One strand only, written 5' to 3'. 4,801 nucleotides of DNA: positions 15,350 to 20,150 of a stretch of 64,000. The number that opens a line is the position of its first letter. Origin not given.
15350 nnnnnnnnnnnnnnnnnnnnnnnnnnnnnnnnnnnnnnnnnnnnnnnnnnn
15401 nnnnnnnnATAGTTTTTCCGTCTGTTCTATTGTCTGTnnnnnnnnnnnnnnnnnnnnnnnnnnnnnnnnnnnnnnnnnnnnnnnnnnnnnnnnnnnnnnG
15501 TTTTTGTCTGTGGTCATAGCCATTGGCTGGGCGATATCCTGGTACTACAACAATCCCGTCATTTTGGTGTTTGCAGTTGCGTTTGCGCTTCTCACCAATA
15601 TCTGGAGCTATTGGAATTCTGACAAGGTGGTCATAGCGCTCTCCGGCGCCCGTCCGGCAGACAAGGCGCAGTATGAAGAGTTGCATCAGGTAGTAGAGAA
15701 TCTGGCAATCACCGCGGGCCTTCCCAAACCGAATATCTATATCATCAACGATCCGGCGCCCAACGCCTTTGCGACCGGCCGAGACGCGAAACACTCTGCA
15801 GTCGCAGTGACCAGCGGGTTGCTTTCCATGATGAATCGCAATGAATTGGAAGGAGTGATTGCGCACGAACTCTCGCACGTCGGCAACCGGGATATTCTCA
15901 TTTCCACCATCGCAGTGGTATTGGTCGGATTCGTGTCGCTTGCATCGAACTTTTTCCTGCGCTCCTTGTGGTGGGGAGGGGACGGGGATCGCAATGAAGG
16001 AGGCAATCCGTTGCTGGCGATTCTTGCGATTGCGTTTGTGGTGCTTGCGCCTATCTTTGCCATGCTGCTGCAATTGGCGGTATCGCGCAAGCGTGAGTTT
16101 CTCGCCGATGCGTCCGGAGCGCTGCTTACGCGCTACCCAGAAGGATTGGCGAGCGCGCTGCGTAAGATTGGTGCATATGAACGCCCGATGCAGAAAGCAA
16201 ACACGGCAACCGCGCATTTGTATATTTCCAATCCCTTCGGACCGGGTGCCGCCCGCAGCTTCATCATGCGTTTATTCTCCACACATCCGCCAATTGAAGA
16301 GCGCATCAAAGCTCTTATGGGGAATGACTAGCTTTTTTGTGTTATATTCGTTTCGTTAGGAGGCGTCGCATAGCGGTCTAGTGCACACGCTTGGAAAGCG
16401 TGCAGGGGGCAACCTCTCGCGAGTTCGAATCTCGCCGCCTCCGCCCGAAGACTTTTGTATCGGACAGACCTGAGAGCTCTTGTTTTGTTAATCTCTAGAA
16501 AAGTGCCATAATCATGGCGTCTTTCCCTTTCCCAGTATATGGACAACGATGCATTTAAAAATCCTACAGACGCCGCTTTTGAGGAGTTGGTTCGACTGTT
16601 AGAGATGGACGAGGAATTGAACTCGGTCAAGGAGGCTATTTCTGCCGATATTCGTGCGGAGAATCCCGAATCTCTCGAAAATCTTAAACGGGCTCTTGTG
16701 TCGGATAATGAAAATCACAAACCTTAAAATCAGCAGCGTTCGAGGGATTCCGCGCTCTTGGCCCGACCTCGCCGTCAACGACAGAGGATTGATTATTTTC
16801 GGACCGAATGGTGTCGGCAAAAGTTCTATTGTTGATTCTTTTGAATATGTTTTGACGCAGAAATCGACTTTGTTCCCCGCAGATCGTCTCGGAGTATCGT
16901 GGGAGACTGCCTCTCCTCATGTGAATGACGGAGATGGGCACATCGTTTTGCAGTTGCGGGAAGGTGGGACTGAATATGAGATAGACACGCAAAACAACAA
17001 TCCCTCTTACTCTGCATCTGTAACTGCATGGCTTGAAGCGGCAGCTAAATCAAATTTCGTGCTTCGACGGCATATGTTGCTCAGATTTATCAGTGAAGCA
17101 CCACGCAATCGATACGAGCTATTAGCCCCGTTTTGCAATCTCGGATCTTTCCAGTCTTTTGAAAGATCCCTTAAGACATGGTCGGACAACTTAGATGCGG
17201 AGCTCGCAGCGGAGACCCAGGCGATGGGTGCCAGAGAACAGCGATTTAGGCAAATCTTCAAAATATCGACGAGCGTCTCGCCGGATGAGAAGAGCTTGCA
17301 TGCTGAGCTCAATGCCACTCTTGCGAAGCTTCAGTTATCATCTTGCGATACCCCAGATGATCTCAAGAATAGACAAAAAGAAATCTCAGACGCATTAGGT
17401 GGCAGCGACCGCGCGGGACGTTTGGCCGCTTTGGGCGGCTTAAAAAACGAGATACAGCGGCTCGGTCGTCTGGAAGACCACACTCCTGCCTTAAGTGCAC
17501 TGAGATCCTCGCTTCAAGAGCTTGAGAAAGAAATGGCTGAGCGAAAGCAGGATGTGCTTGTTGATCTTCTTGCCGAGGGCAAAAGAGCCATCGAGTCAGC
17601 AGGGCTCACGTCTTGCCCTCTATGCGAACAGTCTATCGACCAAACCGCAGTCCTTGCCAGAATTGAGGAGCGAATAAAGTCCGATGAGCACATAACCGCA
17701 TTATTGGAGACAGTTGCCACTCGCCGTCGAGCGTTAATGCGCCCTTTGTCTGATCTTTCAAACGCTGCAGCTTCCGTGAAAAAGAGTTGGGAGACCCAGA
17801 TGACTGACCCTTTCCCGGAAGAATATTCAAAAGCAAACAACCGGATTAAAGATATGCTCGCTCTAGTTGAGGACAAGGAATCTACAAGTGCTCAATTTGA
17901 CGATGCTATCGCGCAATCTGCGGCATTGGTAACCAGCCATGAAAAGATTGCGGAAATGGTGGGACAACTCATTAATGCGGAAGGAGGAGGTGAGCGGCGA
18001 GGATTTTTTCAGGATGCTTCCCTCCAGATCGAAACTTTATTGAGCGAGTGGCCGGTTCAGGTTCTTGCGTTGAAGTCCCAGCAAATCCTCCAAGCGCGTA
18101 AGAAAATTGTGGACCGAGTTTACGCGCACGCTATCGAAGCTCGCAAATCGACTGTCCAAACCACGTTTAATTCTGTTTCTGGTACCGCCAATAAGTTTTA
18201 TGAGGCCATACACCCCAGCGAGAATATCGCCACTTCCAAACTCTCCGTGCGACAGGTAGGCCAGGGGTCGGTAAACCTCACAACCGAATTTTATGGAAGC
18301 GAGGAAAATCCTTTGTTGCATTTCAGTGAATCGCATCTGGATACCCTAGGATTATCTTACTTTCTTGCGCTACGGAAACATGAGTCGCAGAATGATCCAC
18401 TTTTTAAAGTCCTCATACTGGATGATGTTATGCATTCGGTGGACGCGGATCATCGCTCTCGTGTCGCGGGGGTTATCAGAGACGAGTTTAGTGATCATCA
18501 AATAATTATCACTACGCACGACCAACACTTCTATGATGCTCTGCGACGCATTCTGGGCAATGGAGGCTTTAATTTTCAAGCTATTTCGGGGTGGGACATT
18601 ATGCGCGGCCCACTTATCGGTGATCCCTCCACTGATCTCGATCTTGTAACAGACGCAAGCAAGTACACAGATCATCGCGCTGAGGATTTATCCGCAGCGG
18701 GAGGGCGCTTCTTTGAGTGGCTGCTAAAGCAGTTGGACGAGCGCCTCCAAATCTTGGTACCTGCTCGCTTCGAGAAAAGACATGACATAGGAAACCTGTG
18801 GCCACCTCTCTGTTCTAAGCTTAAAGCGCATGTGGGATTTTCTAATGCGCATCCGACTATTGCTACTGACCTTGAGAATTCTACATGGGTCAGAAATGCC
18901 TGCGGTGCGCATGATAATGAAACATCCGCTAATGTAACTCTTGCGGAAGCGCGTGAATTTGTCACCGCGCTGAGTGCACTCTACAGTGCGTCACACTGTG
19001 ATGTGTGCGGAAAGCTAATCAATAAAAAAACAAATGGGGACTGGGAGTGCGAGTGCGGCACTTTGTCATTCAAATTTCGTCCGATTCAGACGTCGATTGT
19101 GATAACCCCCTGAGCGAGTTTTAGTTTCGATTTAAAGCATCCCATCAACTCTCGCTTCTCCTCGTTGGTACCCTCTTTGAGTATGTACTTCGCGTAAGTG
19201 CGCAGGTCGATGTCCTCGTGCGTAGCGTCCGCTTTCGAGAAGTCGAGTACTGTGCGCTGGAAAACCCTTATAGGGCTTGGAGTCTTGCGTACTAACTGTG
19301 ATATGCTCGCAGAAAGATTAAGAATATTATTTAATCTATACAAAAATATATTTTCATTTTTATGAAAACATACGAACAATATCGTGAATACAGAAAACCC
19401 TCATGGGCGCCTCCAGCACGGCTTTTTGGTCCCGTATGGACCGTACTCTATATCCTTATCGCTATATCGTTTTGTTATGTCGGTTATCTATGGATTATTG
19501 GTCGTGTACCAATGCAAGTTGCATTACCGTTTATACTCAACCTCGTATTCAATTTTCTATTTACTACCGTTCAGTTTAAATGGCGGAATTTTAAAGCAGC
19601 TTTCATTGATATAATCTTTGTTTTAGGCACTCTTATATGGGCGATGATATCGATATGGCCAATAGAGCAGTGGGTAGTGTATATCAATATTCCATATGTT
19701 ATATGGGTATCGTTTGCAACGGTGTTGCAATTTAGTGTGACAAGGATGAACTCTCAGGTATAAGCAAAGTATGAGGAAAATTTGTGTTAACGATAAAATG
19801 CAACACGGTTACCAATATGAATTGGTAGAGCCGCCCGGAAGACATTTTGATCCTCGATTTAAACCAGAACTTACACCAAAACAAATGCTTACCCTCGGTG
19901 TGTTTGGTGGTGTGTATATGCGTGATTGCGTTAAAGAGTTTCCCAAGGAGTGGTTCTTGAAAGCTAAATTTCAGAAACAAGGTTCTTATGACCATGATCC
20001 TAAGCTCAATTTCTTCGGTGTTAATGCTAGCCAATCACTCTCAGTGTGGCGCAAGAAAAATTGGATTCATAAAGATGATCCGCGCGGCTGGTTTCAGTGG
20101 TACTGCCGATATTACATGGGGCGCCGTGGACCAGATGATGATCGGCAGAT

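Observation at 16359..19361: tRNA-Ser-adjacent zinc-hook ABC ATPase (Rad50/SbcC-like, RloC anticodon-nuclease candidate) with a small acidic partner ORF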

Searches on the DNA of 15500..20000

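Call 108: search_rna_families(source=window, start=15500, end=20000, threshold=evalue, max_evalue=0.1)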
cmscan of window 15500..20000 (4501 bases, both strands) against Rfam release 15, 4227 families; matches with E-value up to 0.1: 1.
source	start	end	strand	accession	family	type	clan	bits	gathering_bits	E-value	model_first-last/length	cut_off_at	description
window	16359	16443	+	RF00005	tRNA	Gene; tRNA;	CL00001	54.3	29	4.5e-10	1-71/71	no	tRNA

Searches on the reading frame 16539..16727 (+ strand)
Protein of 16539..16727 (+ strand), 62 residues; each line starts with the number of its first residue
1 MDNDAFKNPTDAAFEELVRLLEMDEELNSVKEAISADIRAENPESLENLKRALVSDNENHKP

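Call 4: search_protein_families(library=pfam, proteins=[window:16539-16727:+], max_evalue=0.1)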
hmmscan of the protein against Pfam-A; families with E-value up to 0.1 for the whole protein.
window:16539-16727:+ (62 aa): 0 families

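Call 5: search_protein_families(library=padloc, proteins=[window:16539-16727:+], max_evalue=0.1)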
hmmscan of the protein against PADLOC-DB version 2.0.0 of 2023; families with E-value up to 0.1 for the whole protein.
window:16539-16727:+ (62 aa): 0 families

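Call 6: search_protein_families(library=ncbifam, proteins=[window:16539-16727:+], max_evalue=0.1)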
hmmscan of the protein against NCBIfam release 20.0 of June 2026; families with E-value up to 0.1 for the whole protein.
window:16539-16727:+ (62 aa): 0 families

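Call 51: search_protein_families(library=pfam, proteins=[window:16539-16727:+], max_evalue=10)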
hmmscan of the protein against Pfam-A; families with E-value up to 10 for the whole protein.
window:16539-16727:+ (62 aa): 1 family
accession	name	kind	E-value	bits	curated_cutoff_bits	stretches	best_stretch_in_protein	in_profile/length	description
PF19903.4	DUF6376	-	0.1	13.3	27.3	1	19-59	32-72/116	Family of unknown function (DUF6376)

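Call 52: search_protein_families(library=phrogs, proteins=[window:16539-16727:+], max_evalue=0.1)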
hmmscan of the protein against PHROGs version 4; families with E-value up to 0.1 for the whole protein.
window:16539-16727:+ (62 aa): 1 family
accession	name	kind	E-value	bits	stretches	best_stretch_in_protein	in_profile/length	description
phrog_23474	-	unknown function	0.0087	17.1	1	24-55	12-44/51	-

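Call 55: list_cluster_members(proteins=[P0001, window:16539-16724:+, P0007, P0010, P0013, P0021, L001:7820-8017:+])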
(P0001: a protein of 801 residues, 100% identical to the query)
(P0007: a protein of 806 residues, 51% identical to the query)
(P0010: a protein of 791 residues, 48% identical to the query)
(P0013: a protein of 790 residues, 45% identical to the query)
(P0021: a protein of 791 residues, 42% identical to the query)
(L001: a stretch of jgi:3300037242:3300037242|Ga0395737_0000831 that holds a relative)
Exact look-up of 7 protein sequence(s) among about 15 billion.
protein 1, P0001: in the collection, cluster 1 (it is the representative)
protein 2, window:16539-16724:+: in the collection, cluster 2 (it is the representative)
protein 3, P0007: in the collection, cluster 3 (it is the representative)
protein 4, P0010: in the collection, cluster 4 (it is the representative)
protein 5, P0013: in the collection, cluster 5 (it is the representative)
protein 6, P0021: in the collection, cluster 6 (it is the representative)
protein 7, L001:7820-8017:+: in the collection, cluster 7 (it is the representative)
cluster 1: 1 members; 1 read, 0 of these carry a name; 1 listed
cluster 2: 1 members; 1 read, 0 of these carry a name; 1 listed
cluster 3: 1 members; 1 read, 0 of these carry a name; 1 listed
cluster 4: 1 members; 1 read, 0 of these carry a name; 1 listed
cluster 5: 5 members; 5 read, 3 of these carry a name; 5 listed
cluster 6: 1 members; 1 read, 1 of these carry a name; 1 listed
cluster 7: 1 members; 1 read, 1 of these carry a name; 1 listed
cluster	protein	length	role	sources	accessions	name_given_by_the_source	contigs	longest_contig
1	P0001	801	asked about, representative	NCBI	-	-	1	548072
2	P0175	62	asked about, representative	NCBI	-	-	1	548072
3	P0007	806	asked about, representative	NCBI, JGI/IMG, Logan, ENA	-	-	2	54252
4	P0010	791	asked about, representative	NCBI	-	-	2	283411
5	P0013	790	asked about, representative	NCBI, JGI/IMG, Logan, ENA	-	hypothetical protein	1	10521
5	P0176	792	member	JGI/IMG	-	energy-coupling factor transporter ATP-binding protein EcfA2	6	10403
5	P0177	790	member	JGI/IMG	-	AAA domain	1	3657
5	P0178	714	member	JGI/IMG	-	-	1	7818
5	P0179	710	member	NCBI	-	-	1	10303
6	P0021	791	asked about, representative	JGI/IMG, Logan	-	hypothetical protein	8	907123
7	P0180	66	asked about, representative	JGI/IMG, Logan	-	hypothetical protein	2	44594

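Call 83: find_homologous_proteins(query=A3, max_evalue=0.01)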
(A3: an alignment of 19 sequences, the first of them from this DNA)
Query A3 (19 sequences) (62 aa, profile of the alignment): 31 proteins with E <= 0.01 among 575 candidates.
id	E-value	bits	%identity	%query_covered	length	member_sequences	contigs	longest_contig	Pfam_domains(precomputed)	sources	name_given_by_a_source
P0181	1.3e-21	94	34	52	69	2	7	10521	-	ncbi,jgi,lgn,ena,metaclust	jgi:hypothetical protein|metaclust:\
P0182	8.7e-20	88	31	94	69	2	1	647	-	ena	-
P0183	8.9e-19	85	28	69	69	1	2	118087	-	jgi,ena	jgi:hypothetical protein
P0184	1.1e-18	85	30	60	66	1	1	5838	-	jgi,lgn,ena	-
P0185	3.3e-18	83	29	92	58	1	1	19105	-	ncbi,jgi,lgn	-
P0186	1.6e-17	81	-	-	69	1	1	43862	-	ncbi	-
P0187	2.2e-17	81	29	92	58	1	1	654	-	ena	-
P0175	8.7e-15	72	100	100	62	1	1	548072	-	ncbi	-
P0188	1.0e-12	66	23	92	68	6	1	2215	-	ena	-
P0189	1.6e-11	62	27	77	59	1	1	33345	-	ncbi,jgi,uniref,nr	ncbi:hypothetical protein [Sphingomonas sp.]|jgi:hypothetical protein|uniref:hypothetical protein n=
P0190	3.4e-9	54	-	-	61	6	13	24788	-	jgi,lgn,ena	jgi:hypothetical protein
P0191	8.3e-9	53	-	-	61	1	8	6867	-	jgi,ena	-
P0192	8.6e-9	53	39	29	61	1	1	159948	-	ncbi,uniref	ncbi:hypothetical protein [Halonotius sp. GCM10025705]|uniref:hypothetical protein n=1 Tax=Halonotiu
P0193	9.0e-9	53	-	-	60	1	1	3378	-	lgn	-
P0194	1.1e-8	53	23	97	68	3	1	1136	-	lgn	-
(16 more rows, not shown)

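Call 84: search_solved_structures(query=A3, max_evalue=10)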
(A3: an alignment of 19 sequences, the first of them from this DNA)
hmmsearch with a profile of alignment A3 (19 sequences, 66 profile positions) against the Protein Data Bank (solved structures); distinct sequences matched with E-value up to 10: 16.
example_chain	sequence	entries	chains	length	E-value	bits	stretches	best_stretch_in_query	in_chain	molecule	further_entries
5fzr_A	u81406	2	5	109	0.0053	20.1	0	45-63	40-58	DESIGNED TPR PROTEIN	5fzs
5fzq_A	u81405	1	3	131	0.011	19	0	45-63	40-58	DESIGNED TPR PROTEIN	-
9dd1_A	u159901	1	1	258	0.036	17.4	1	29-58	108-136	Designed allosteric facilitated dissociation switch AS1 T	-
9dcy_A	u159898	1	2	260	0.037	17.4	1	29-58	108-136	Designed allosteric facilitated dissociation switch AS1 H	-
9dcz_A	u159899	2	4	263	0.038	17.3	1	29-58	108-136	Designed allosteric facilitated dissociation switch AS1 H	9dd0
9dcx_A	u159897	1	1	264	0.039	17.3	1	29-58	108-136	Designed allosteric facilitated dissociation switch AS1 H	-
9s34_H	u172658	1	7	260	0.11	15.8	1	12-39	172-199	Proteasome subunit alpha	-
9mt4_Q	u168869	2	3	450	0.16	15.3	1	3-33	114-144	Structural protein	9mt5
6g3u_A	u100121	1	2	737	0.19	15.1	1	8-52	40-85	Isocitrate dehydrogenase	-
9olq_A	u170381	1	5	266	0.22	14.9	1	29-58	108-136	Designed allosteric facilitated dissociation switch AS1 H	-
8skv_a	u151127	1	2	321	0.33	14.3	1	12-45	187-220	IgA receptor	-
1lue_A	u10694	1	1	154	0.59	13.5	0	36-64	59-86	Myoglobin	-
5yu2_A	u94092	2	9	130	0.85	13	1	35-60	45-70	Translation initiation inhibitor homologue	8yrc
1o16_A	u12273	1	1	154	1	12.8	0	36-64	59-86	MYOGLOBIN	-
3o89_A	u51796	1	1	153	1.1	12.7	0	36-64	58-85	Myoglobin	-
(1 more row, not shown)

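Call 85: search_protein_families(library=padloc, alignment_id=A3, max_evalue=10)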
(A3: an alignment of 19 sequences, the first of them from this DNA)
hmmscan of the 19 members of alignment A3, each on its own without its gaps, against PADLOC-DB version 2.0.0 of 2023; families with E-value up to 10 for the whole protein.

A. member 1, seq(62 aa): 0 families

B. families by the number of members that match (of 19 scanned): 1 family
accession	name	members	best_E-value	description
PDLC03657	mREase_IV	1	0.0068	Type IV methyl-directed restriction enzyme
